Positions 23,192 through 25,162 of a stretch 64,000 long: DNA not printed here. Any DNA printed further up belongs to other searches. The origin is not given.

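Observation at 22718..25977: Tightly coupled Dam-MTase / GmrSD-like / small PD-(D/E)xK nuclease operon - a possible composite defence system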

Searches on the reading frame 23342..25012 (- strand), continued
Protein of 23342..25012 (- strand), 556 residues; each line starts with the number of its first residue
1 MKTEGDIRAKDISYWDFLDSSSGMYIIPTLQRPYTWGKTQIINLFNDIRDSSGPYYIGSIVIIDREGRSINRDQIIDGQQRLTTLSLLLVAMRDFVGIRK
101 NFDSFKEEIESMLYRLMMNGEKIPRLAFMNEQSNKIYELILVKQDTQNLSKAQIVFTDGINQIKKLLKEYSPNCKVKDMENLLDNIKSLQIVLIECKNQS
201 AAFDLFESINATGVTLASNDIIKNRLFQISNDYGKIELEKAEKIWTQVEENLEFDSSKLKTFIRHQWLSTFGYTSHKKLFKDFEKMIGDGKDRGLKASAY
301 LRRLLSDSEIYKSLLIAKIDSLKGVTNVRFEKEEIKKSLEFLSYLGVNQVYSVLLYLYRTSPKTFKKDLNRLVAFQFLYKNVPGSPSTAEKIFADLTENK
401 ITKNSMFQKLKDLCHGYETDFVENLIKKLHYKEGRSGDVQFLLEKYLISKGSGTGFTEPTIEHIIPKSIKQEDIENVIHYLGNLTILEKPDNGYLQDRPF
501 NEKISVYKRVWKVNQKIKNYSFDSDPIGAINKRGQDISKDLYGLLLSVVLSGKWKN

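Call 23: find_related_loci(query=A3, collection=genome_contigs, flank=6000)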
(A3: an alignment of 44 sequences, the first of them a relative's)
Query A3 (556 aa) in genome_contigs; peptide patterns used: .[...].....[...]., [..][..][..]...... (x = any residue, [..] = any of these).
96 stretches matched a pattern; 33 encode a relative of the query (tblastn E <= 1e-3); 33 distinct loci.
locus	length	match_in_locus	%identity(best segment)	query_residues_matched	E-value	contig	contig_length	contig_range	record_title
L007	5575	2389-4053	86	1-555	0e+0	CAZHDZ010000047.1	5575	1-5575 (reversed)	MAG TPA_asm: uncultured Gammaproteobacteria bacterium isolate SRP286056_co1_222 genome assembly, contig: NODE_21039_leng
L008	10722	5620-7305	45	4-554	4e-138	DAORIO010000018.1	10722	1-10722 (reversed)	MAG TPA_asm: Candidatus Paceibacterota bacterium isolate AMR_MDS_5575 NODE_1044_length_10722_cov_6.037124, whole genome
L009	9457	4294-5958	44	7-555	4e-137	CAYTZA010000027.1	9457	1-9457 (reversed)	MAG TPA_asm: uncultured Candidatus Saccharibacteria bacterium isolate SRP286056_co1_600 genome assembly, contig: NODE_95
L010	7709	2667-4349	44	4-555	1e-136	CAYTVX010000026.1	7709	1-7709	MAG TPA_asm: uncultured Candidatus Saccharibacteria bacterium isolate SRP286056_co1_301 genome assembly, contig: NODE_12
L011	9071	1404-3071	40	18-553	6e-128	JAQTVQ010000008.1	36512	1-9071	MAG: Candidatus Paceibacterota bacterium isolate STB_91 NODE_2396_length_36512_cov_11.734808_Sandtown_B, whole genome sh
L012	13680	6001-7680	41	2-552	2e-123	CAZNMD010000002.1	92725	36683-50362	MAG TPA_asm: uncultured Candidatus Saccharibacteria bacterium isolate SRP287051_co1_29 genome assembly, contig: NODE_520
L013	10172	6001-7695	42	1-553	8e-122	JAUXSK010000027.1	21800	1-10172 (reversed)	MAG: Candidatus Moraniibacteriota bacterium isolate C12_metabat.bin.87 C12_k141_529623, whole genome shotgun sequence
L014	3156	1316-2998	39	9-554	3e-121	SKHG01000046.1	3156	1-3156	MAG: Candidatus Campbellbacteria bacterium isolate CSBr16_193 CSBr16-60648, whole genome shotgun sequence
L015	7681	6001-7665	39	11-554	3e-116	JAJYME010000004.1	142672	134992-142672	MAG: bacterium isolate DBS2-4.bin108 NODE_123_length_142672_cov_2.86855, whole genome shotgun sequence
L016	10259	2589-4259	40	7-554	1e-115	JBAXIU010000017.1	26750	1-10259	MAG: Candidatus Peregrinibacteria bacterium isolate ELA357 MAG357_17, whole genome shotgun sequence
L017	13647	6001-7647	41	5-553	2e-115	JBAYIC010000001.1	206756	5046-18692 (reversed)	MAG: Patescibacteria group bacterium isolate SO_2016_GW1_19 scaffold00122_OW334_2016, whole genome shotgun sequence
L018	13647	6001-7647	40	5-553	3e-113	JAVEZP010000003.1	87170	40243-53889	MAG: Patescibacteria group bacterium isolate BF4_68 NODE_723_length_87170_cov_28.022655_Biofilm4, whole genome shotgun s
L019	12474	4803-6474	34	7-555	2e-49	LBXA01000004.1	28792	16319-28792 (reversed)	MAG: Candidatus Moranbacteria bacterium GW2011_GWA2_39_41 UT50_C0004, whole genome shotgun sequence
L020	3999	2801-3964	28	9-399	1e-27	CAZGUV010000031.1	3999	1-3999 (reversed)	MAG TPA_asm: uncultured Candidatus Saccharibacteria bacterium isolate SRP257259_co1_62 genome assembly, contig: NODE_427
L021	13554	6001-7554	25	27-505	9e-23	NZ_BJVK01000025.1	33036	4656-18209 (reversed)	Lentilactobacillus kefiri strain NBRC 15888 sequence025, whole genome shotgun sequence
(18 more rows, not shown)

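Call 34: find_related_loci(query=A5, collection=metagenome_contigs, flank=6000)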
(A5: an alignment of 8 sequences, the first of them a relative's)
Query A5 (251 aa) in metagenome_contigs; peptide patterns used: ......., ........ (x = any residue, [..] = any of these).
600 stretches matched a pattern (row limit reached: there are more); 503 encode a relative of the query (tblastn E <= 1e-3); the best 80 are kept; 80 distinct loci.
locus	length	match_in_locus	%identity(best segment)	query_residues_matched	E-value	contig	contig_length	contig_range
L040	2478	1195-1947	100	1-251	0e+0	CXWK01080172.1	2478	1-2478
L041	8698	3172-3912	87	5-251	7e-152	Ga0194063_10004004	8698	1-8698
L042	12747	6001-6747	86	3-251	1e-151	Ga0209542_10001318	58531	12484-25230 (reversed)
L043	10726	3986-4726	87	4-250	3e-151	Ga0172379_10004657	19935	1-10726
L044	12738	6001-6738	87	6-251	7e-151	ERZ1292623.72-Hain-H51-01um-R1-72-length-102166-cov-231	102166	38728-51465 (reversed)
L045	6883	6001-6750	86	1-250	5e-151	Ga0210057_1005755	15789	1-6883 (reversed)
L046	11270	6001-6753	86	1-251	7e-151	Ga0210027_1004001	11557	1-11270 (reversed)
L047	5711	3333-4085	86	1-251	6e-152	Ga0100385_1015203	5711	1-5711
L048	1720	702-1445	85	4-251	6e-163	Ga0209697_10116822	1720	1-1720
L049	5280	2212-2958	87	3-251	2e-152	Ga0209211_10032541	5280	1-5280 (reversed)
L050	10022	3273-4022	86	1-250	1e-150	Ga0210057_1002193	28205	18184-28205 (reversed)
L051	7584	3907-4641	88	6-250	3e-150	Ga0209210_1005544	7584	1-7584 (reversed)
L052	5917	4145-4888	85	3-250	9e-151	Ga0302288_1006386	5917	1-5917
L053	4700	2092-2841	85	1-250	2e-152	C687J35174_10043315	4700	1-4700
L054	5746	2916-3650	87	6-250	6e-151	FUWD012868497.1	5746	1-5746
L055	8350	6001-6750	84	1-250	1e-149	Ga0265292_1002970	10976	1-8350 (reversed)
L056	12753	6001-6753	85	1-251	2e-149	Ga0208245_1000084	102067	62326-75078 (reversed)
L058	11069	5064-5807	86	3-250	2e-149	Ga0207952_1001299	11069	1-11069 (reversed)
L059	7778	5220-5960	85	4-250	2e-149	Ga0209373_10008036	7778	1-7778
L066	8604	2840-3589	85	1-250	2e-148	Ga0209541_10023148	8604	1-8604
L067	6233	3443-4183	85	4-250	6e-148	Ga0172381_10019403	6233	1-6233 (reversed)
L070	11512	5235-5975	84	3-249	1e-146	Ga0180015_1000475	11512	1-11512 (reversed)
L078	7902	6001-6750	81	1-250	7e-144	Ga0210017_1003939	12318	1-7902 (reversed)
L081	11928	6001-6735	80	6-250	2e-140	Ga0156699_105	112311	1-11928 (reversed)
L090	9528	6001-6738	80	5-250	2e-136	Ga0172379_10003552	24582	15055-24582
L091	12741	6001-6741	78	4-250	5e-136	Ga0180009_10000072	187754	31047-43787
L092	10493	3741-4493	75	1-251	2e-135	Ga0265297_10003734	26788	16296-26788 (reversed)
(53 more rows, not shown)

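Call 39: search_protein_families(library=pfam, proteins=[L059:2958-4595:+, L056:4215-5228:+, L066:1165-2076:+, L045:5246-6001:+, L078:5453-5992:+, L016:4294-4908:+, L012:7683-8549:+, L017:5105-5974:+, L042:4634-5230:+, L090:5329-5985:+], max_evalue=0.01)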
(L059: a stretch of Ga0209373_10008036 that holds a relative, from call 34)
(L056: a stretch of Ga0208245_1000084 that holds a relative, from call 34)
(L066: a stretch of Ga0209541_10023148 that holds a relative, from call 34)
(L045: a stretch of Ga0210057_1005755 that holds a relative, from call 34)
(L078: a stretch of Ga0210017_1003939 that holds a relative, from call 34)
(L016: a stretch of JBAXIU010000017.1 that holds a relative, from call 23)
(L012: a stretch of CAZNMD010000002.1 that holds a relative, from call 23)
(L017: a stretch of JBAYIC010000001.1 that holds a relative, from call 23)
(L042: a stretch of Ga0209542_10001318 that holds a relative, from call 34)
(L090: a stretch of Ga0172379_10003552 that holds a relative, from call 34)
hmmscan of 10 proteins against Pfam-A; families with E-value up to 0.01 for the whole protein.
L059:2958-4595:+ (546 aa): 1 family
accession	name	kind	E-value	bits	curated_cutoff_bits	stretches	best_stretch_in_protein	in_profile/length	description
PF10592.14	AIPR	-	1.7e-29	103.9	25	1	243-514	1-295/308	AIPR protein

L056:4215-5228:+ (338 aa): 1 family
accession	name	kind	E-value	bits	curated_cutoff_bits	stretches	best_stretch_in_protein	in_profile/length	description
PF14072.11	DndB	-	2.2e-15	57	29.1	1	12-267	2-251/338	DNA-sulfur modification-associated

L066:1165-2076:+ (304 aa): 1 family
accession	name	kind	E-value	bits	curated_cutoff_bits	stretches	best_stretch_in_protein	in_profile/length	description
PF18899.5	DUF5655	-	5.8e-10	39.6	24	1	189-303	2-109/109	Domain of unknown function (DUF5655)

L045:5246-6001:+ (252 aa): 2 families
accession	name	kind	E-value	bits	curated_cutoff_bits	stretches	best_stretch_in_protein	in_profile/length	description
PF22518.2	DUF6997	-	2.7e-52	177.9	27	1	83-250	2-175/175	Domain of unknown function (DUF6997)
PF22515.2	DUF6996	-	5.3e-20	71.7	27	1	5-81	2-71/71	Domain of unknown function (DUF6996)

L078:5453-5992:+ (180 aa): 1 family
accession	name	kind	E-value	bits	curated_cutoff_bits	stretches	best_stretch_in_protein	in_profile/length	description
PF20472.4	PDDEXK_11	-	4.5e-05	23.7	23.7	1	87-112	54-81/145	PD-(D/E)XK nuclease superfamily domain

L016:4294-4908:+ (205 aa): 2 families
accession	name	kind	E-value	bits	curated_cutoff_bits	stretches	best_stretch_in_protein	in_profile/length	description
PF02976.21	MutH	-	1.7e-09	37.9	23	1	62-121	14-72/103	DNA mismatch repair enzyme MutH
PF15515.12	MvaI_BcnI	-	0.00034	21.1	25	1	38-100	18-82/227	MvaI/BcnI restriction endonuclease family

L012:7683-8549:+ (289 aa): 1 family
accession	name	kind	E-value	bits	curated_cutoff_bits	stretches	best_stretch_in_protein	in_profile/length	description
PF04556.18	DpnII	-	2.2e-92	309.8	23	1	8-285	1-277/278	DpnII restriction endonuclease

L017:5105-5974:+ (290 aa): 4 families
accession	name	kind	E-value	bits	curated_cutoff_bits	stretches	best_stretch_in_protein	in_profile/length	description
PF01555.25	N6_N4_Mtase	-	3.3e-54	184.6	26.7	1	46-278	1-220/221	DNA methylase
PF13847.12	Methyltransf_31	-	0.00022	21.4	27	0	239-284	3-51/145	Methyltransferase domain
PF02086.21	MethyltransfD12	-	0.0017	18.6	22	0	9-60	142-190/253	D12 class N6 adenine-specific DNA methyltransferase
PF08241.18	Methyltransf_11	-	0.0038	18.3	21.2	0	93-109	79-95/95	Methyltransferase domain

L042:4634-5230:+ (199 aa): 0 families

L090:5329-5985:+ (219 aa): 0 families

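Call 50: search_solved_structures(query=window:23342-25012:-, max_evalue=0.01)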
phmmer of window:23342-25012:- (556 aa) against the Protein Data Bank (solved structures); distinct sequences matched with E-value up to 0.01: 5.
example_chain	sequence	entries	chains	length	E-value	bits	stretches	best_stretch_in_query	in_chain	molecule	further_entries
20yv_A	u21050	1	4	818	7.1e-09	38.2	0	9-100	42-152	DUF262 domain-containing protein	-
20yw_A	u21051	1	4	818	3.2e-08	36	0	189-253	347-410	DUF262 domain-containing protein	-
9jfl_B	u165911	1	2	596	5.9e-07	31.9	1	13-233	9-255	DUF262 domain-containing protein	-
6jiv_D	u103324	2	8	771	0.0002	23.5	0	8-100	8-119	SspE protein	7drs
7drr_D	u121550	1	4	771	0.0013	20.8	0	8-100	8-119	SspE protein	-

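Call 51: search_solved_structures(query=A5, max_evalue=0.001)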
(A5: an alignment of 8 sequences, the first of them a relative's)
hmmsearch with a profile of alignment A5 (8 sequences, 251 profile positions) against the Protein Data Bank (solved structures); distinct sequences matched with E-value up to 0.001: 5.
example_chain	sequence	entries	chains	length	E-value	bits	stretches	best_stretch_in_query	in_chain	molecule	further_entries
2zie_A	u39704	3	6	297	8.2e-11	45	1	109-191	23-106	Putative modification methylase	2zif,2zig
1g60_A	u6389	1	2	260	6.1e-07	32.3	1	42-95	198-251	Adenine-specific Methyltransferase MboIIA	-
6pbd_A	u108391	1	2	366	0.00027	23.7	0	47-96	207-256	Modification methylase CcrMI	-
8vyd_A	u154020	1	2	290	0.00041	23.1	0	54-136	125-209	SAM-dependent methyltransferase, UPF0020 family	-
5hek_A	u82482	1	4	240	0.0008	22.1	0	49-104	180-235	Adenine specific DNA methyltransferase (DpnA)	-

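Call 57: find_related_loci(query=A3, collection=viral_contigs, flank=5000)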
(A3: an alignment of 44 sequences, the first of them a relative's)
Query A3 (556 aa) in viral_contigs; peptide patterns used: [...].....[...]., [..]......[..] (x = any residue, [..] = any of these).
416 stretches matched a pattern; 295 encode a relative of the query (tblastn E <= 1e-3); the best 80 are kept; 80 distinct loci.
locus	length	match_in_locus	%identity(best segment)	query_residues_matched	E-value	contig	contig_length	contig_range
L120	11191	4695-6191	25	27-509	2e-31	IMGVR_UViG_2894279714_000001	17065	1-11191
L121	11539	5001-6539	27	22-520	2e-24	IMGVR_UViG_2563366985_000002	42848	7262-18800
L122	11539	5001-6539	27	22-520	2e-24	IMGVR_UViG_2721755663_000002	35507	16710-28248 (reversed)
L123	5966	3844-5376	25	25-521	7e-23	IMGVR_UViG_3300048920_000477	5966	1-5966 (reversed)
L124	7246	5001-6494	25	25-509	8e-23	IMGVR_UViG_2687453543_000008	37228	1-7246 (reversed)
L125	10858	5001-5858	26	27-299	2e-22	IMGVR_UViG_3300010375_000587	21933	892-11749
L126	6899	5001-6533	25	25-521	4e-22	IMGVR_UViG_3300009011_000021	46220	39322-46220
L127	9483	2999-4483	23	15-493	6e-22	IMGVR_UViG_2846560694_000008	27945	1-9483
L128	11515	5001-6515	24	24-509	1e-21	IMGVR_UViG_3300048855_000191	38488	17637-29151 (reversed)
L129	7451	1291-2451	26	17-400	6e-21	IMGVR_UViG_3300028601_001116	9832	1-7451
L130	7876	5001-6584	24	25-521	2e-19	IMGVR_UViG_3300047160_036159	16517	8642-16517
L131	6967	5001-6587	24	3-507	2e-19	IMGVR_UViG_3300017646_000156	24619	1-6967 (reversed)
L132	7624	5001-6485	24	7-508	3e-19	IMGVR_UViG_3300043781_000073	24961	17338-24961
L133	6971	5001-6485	24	7-508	3e-19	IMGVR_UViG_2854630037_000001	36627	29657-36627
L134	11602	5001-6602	24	25-503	6e-19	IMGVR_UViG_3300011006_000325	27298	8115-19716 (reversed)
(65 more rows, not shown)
